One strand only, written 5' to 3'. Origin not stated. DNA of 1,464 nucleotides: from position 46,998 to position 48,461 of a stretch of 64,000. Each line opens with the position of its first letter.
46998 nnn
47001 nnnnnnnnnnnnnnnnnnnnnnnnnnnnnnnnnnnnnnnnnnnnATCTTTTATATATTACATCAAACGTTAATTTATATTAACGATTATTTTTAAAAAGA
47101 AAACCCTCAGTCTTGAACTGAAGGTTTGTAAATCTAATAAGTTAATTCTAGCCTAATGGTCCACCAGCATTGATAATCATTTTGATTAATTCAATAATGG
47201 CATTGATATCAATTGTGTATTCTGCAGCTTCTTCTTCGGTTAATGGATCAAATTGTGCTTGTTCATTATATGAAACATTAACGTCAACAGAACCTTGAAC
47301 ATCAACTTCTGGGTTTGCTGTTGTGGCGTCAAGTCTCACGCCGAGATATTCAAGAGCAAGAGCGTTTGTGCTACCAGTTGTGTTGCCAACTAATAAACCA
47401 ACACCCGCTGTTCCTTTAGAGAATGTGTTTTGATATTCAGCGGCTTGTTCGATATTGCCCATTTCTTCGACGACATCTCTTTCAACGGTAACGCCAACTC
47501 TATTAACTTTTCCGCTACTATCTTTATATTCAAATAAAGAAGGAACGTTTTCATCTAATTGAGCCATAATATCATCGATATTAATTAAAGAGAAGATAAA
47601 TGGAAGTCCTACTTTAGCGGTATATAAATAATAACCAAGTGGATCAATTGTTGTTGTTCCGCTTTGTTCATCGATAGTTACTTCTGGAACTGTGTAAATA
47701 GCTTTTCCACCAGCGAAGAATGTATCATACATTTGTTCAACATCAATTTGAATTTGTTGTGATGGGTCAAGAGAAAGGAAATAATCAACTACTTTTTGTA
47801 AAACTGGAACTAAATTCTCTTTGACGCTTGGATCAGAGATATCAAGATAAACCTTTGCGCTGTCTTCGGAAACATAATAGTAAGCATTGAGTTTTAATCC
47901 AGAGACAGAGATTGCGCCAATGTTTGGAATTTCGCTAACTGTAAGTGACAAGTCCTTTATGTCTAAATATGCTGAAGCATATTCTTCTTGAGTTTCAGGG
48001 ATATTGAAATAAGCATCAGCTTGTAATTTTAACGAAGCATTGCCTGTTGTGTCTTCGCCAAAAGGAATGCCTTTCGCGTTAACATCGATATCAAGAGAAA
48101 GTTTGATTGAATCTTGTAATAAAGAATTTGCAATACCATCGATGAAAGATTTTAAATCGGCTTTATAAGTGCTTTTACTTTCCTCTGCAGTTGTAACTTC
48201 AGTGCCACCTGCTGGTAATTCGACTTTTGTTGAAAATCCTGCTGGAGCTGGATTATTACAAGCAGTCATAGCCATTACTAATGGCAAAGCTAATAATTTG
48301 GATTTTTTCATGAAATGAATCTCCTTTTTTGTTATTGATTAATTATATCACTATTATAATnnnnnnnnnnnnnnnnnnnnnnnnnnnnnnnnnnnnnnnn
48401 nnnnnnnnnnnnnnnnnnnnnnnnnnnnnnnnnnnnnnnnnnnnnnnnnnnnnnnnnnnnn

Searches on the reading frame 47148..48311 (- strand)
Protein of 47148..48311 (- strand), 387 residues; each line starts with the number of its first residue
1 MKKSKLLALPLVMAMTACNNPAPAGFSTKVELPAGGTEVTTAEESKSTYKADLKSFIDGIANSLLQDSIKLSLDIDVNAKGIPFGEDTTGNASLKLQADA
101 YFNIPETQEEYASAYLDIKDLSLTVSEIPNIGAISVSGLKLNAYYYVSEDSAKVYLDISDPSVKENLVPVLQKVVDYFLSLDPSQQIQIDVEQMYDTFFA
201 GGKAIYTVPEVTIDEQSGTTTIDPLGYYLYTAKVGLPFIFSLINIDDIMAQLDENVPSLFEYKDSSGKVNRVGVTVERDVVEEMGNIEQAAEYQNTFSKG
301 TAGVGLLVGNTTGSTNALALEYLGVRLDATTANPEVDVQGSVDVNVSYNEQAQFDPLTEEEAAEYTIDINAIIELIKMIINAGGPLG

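Call 3: search_protein_families(library=pfam, proteins=[window:47148-48311:-], max_evalue=0.01)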
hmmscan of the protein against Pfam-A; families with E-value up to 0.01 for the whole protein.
window:47148-48311:- (387 aa): 0 families

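Call 18: search_protein_families(library=ncbifam, proteins=[window:47148-48311:-], max_evalue=0.001)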
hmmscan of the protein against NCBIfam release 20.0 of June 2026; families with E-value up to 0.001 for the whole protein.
window:47148-48311:- (387 aa): 0 families

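Call 64: search_solved_structures(query=window:47148-48311:-, max_evalue=1)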
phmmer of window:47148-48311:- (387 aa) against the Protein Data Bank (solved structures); distinct sequences matched with E-value up to 1: 0.
